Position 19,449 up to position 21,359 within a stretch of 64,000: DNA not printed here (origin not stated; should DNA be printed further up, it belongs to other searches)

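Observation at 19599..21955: Coupled wHTH/11-mer-repeat protein and P-loop NTPase with Mrr-like tail: candidate uncharacterised defence or DNA-sensing module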

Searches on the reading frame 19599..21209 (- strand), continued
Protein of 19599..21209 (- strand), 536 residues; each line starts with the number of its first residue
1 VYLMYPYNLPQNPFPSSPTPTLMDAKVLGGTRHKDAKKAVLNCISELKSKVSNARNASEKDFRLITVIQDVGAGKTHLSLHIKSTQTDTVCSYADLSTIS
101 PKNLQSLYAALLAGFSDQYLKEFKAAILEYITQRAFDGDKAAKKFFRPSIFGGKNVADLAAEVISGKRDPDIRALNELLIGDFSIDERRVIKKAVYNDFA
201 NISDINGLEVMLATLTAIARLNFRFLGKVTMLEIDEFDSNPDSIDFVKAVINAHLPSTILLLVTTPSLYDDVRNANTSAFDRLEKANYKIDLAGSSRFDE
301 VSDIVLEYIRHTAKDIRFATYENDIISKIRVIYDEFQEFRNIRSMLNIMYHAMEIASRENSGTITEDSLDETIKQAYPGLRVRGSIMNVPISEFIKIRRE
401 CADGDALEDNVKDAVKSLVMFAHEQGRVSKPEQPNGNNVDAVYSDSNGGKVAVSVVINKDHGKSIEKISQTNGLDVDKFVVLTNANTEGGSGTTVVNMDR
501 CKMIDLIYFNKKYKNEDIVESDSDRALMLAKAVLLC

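Call 37: search_protein_representatives(alignment_id=A1)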
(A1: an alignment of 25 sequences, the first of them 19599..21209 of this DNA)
Query: 25 sequences, 535 profile positions. Proteins with E-value up to 0.001 (for the whole library): 92; up to 1e-10: 80; up to 1e-30: 34. The best 92 are listed.
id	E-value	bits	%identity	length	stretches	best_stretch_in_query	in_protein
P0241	7.0e-214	727.9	-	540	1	2-535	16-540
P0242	2.2e-207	706.5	-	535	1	1-534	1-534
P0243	8.8e-205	697.9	-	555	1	1-535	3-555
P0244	1.1e-192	658.0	-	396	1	1-389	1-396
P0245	1.1e-184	631.5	-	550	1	1-534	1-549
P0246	1.6e-181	621.1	-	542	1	1-535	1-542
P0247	2.2e-171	587.7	-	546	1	1-535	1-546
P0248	2.6e-152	524.7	-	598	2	200-534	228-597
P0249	1.2e-144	499.3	-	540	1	2-534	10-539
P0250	5.8e-140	483.9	-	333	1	208-535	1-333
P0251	2.1e-126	439.2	-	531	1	1-534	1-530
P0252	1.2e-117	410.2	-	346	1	186-534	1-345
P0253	6.9e-115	401.2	-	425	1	134-534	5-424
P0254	9.9e-96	338.0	-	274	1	108-362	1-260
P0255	1.2e-91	324.5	-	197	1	342-535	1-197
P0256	4.3e-89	316.1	-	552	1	2-532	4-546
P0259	1.7e-67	244.8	-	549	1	2-532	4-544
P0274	9.5e-31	123.5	-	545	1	2-428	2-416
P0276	3.7e-29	118.2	-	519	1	55-517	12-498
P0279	2.2e-28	115.7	-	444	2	228-514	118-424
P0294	4.9e-21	91.5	-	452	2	229-513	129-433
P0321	2.1e-10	56.4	-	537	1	1-461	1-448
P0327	2.7e-08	49.4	-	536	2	1-347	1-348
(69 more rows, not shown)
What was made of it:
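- On AAA_22 (PF13401) superfamily: Homology between the branches is shown by the profile search (P0259 scores 245 bits, call 37).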

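Call 38: list_cluster_members(proteins=[P0060, P0256, P0259, P0274, P0276, P0279, P0294, P0321, P0327, P0251])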
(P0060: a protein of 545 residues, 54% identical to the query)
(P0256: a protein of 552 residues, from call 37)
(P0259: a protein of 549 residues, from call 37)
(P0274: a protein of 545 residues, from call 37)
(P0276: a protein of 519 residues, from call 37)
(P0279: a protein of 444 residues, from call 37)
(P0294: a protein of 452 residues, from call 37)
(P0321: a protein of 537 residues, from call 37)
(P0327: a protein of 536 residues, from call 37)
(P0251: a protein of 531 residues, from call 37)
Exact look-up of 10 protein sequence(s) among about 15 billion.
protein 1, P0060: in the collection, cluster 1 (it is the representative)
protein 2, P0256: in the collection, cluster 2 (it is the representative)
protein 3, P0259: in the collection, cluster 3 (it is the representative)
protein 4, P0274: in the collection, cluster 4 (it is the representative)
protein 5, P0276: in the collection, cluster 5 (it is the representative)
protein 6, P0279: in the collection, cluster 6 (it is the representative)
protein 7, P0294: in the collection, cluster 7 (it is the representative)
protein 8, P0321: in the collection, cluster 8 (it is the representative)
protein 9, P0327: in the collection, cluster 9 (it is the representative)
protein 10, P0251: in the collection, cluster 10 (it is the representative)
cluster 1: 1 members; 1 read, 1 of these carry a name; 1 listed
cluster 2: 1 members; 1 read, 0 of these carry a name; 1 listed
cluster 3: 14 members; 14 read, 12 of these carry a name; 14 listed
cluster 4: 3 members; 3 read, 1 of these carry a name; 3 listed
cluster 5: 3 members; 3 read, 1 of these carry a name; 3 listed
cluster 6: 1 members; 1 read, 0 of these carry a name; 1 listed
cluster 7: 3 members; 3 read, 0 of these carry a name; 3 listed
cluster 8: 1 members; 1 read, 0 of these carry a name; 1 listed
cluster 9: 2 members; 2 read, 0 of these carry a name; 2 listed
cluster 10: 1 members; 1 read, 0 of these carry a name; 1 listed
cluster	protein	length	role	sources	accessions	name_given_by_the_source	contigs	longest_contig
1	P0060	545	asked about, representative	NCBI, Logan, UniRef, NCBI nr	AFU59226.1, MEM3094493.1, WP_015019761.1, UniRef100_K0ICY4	MAG: hypothetical protein QXX64_02515 [Nitrososphaera sp.] | Uncharacterized protein n=1 Tax=Nitrososphaera gargensis (strain Ga9.2) TaxID=1237085 ... | hypothetical protein [Candidatus Nitrososphaera gargensis]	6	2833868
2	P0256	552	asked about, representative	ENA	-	-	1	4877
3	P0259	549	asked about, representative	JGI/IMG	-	-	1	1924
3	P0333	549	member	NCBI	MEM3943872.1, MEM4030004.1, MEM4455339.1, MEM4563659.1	MAG: ATP-binding protein [Thermofilum sp.]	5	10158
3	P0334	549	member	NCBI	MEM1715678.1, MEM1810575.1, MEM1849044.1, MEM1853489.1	MAG: ATP-binding protein [Thermofilaceae archaeon]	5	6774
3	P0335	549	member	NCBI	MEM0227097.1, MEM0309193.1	MAG: ATP-binding protein [Thermofilaceae archaeon]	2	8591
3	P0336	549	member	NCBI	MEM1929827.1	MAG: ATP-binding protein [Thermofilaceae archaeon]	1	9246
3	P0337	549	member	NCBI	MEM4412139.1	MAG: ATP-binding protein [Thermofilum sp.]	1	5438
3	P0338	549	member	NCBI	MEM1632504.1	MAG: ATP-binding protein [Thermofilum sp.]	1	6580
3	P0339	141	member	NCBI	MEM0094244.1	MAG: hypothetical protein QW753_07760, partial [Thermofilum sp.]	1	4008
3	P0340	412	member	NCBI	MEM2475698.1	MAG: ATP-binding protein, partial [Thermofilaceae archaeon]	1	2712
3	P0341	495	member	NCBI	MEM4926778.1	MAG: ATP-binding protein, partial [Thermofilaceae archaeon]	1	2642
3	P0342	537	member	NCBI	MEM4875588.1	MAG: ATP-binding protein, partial [Thermofilaceae archaeon]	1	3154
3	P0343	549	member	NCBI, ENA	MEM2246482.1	MAG: ATP-binding protein [Thermofilum sp.]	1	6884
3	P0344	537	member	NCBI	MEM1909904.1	MAG: ATP-binding protein, partial [Thermofilaceae archaeon]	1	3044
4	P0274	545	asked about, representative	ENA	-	-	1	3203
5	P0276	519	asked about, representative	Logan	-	-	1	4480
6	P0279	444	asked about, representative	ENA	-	-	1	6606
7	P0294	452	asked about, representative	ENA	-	-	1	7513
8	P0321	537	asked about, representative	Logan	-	-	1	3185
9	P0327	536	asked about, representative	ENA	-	-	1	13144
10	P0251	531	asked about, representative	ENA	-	-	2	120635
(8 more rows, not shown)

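Call 40: find_related_loci(query=A1, collection=genome_contigs, flank=6000)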
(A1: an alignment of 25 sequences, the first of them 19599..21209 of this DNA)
Query A1 (536 aa) in genome_contigs; peptide patterns used: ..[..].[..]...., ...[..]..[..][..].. (x = any residue, [..] = any of these).
403 stretches matched a pattern; 376 encode a relative of the query (tblastn E <= 1e-3); the best 80 are kept; 80 distinct loci.
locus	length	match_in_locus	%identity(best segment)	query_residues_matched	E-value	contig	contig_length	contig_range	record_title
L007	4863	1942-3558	71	1-536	0e+0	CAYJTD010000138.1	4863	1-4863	MAG TPA_asm: uncultured Nitrosopumilales archaeon isolate ERP125453_co1_312 genome assembly, contig: NODE_23707_length_4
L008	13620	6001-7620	71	1-536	0e+0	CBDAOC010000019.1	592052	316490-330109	MAG: Nitrososphaerales archaeon isolate e30e03c6-d171-4630-a17b-0e0776d16b44 genome assembly, contig: contig_19, whole g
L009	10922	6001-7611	68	3-535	0e+0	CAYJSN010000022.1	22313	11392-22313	MAG TPA_asm: uncultured Nitrosopumilales archaeon isolate ERP125453_co1_176 genome assembly, contig: NODE_2179_length_22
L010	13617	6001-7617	76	4-536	0e+0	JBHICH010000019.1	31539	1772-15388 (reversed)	MAG: Nitrososphaerales archaeon isolate bea2_sp3_bin.8 NODE_41_length_31539_cov_9.834043, whole genome shotgun sequence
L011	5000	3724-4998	71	1-424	0e+0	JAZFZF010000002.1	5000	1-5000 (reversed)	MAG: Nitrososphaerales archaeon isolate MT6bin.18 MT6bin.18_2, whole genome shotgun sequence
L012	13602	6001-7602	54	5-535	0e+0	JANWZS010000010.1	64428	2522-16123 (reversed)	MAG: Candidatus Nitrosocaldus sp. isolate SKYG19 NODE_10_length_64428_cov_5.207456, whole genome shotgun sequence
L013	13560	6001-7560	56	3-536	0e+0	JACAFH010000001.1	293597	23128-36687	MAG: Candidatus Nitrosothermus koennekii isolate QQ.bins.88 NODE_1_length_293597_cov_11.9167, whole genome shotgun seque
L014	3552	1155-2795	54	2-536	0e+0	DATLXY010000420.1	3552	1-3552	MAG TPA_asm: Nitrososphaera sp. isolate SMAG_U13258 k141_155406, whole genome shotgun sequence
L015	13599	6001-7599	55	4-535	0e+0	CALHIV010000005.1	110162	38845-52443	MAG: uncultured Nitrososphaerales archaeon isolate S1_Bin_METABAT__108_1 genome assembly, contig: c_000000582349, whole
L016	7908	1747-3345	54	4-535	0e+0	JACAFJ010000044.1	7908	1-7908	MAG: Candidatus Nitrosocaldus tengchongensis isolate QQ.bins.115137 NODE_45_length_7908_cov_8.35561, whole genome shotgu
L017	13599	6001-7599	53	4-535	0e+0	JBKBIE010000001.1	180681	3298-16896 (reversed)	MAG: Candidatus Nitrosocaldus sp. isolate 21I_052.bin.46 NODE_1_length_180681_cov_116.895130, whole genome shotgun seque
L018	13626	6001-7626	54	4-536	0e+0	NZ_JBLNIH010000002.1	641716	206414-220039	Candidatus Nitrososphaera sp. FF02 4, whole genome shotgun sequence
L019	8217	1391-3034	53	1-536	0e+0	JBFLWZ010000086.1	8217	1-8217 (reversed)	MAG: Thermoproteota archaeon isolate MAG045 MAG045_86, whole genome shotgun sequence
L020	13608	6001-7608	54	4-535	0e+0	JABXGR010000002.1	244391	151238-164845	MAG: Candidatus Nitrosocaldus schleperae isolate JZ-1.bins.77 NODE_2_length_244391_cov_5.36341, whole genome shotgun seq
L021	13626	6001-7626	53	4-536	0e+0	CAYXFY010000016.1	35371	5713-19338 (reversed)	MAG TPA_asm: uncultured Nitrososphaera sp. isolate SRP290908_co1_399 genome assembly, contig: NODE_1376_length_35371_cov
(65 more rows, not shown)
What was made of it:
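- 376 species-level genomes encode a relative, and the best 80 are all Nitrososphaeria (call 40).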

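Call 45: find_homologous_proteins(query=P0259, max_evalue=0.001)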
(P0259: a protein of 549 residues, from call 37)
Query P0259 (549 aa): 2 proteins with E <= 0.001 among 8000 candidates.
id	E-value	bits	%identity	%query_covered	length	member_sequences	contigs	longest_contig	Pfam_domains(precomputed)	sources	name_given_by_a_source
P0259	0.0e+0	1219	100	100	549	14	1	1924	PF13401.13,PF13191.13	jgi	-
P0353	0.0e+0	1053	87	100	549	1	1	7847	PF13401.13,PF13191.13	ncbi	ncbi:MAG: ATP-binding protein [Thermofilaceae archaeon]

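Call 46: find_encoding_contigs(protein=P0353, flank=6000, max_places=2)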
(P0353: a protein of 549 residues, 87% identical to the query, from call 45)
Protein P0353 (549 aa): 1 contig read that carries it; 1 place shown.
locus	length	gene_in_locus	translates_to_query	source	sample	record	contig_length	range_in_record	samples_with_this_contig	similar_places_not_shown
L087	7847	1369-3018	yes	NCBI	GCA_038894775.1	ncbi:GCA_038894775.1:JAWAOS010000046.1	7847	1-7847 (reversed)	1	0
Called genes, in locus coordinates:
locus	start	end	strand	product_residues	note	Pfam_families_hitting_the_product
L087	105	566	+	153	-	PF01850:PIN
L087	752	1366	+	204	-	-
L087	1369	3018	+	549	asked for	PF13191:AAA_16 (weak), PF13401:AAA_22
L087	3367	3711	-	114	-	-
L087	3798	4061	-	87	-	PF15919:HicB_lk_antitox (weak), PF01402:RHH_1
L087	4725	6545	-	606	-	-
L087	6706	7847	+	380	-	?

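Call 51: find_related_loci(query=A3, collection=viral_contigs, flank=8000)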
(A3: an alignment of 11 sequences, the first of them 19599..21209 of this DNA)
Query A3 (536 aa) in viral_contigs; peptide patterns used: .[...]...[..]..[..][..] (x = any residue, [..] = any of these).
8 stretches matched a pattern, but none encodes a relative of the query by tblastn (E <= 1e-3).

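Call 73: search_dna_similar(query=P0259, collection=plasmids, mode=protein, max_evalue=0.001, max_rows=10)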
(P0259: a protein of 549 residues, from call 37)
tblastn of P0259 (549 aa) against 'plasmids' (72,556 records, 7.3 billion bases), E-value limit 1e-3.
No match.

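Call 74: search_dna_similar(query=P0259, collection=phages, mode=protein, max_evalue=0.001, max_rows=10)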
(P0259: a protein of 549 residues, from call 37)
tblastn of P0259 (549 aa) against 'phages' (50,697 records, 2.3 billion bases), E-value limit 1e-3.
No match.
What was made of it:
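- On Known anti-phage defence systems (PADLOC-DB v2): The family is absent from viral contigs, and a distant member is absent from plasmid and phage records (calls 51, 73, 74).
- The family is not found on viral contigs, and a distant member is not found in plasmid or phage records (calls 51, 73, 74).
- Tried and rejected: The viral-contig scan for the family found no relatives (call 51). tblastn of the Thermofilaceae ATPase against plasmids and phages found no match (calls 73, 74).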

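Call 77: fold_search(model_id=the predicted structure, library=viral)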
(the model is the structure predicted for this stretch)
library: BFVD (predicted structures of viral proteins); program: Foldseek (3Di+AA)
matches with E <= 10: 854; with E <= 0.001: 12
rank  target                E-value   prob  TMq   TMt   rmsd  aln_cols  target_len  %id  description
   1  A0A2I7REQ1            6.6e-05  1.00  0.24  0.18  18.7       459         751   12  (no name in the UniProt tables at hand)
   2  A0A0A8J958            1.1e-04  0.99  0.26  0.23  23.4       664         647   11  ATP-dependent Clp protease ATP-binding subunit ClpA [Klebsiella phage K64-1]
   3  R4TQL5                1.8e-04  1.00  0.27  0.24  18.1       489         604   13  (no name in the UniProt tables at hand)
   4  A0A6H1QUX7            2.2e-04  1.00  0.27  0.34  20.4       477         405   12  ATPase family protein [Ostreococcus mediterraneus virus 2]
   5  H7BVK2                3.9e-04  1.00  0.27  0.57   9.7       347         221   11  (no name in the UniProt tables at hand)
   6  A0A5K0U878            3.9e-04  1.00  0.23  0.21  20.3       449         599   12  CYFA0S28e00188g1_1 [Yasminevirus sp. GU-2018]
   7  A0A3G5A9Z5            4.7e-04  1.00  0.29  0.27   7.3       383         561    9  ATPase [Hyperionvirus sp.]
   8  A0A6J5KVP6            5.0e-04  0.96  0.24  0.18  26.4       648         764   10  ATP-dependent Clp protease ATP-binding subunit [uncultured Caudovirales phage]
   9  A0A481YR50            8.1e-04  1.00  0.22  0.18  17.4       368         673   13  ATPase family protein [Marseillevirus LCMAC101]
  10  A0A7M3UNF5            8.1e-04  1.00  0.21  0.28  18.5       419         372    8  ATPase AAA-type core domain-containing protein [Pyramimonas orientalis virus 01B]
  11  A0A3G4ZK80            8.6e-04  0.96  0.20  0.20  31.9       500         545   12  AAA+ ATPase domain-containing protein [Terrestrivirus sp.]
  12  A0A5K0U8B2            9.0e-04  0.99  0.29  0.23  22.4       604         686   11  ATP-dependent metallopeptidase FtsH/Yme1/Tma family protein [Yasminevirus sp. GU-2018]
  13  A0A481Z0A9            2.0e-03  1.00  0.28  0.23   7.2       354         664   10  AAA family ATPase [Mimivirus LCMiAC01]
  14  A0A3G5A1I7            2.3e-03  0.99  0.25  0.28  16.3       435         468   12  Replication factor C large subunit [Gaeavirus sp.]
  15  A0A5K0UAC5            2.9e-03  0.98  0.27  0.21  20.1       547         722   10  AAA+ ATPase domain-containing protein [Yasminevirus sp. GU-2018]
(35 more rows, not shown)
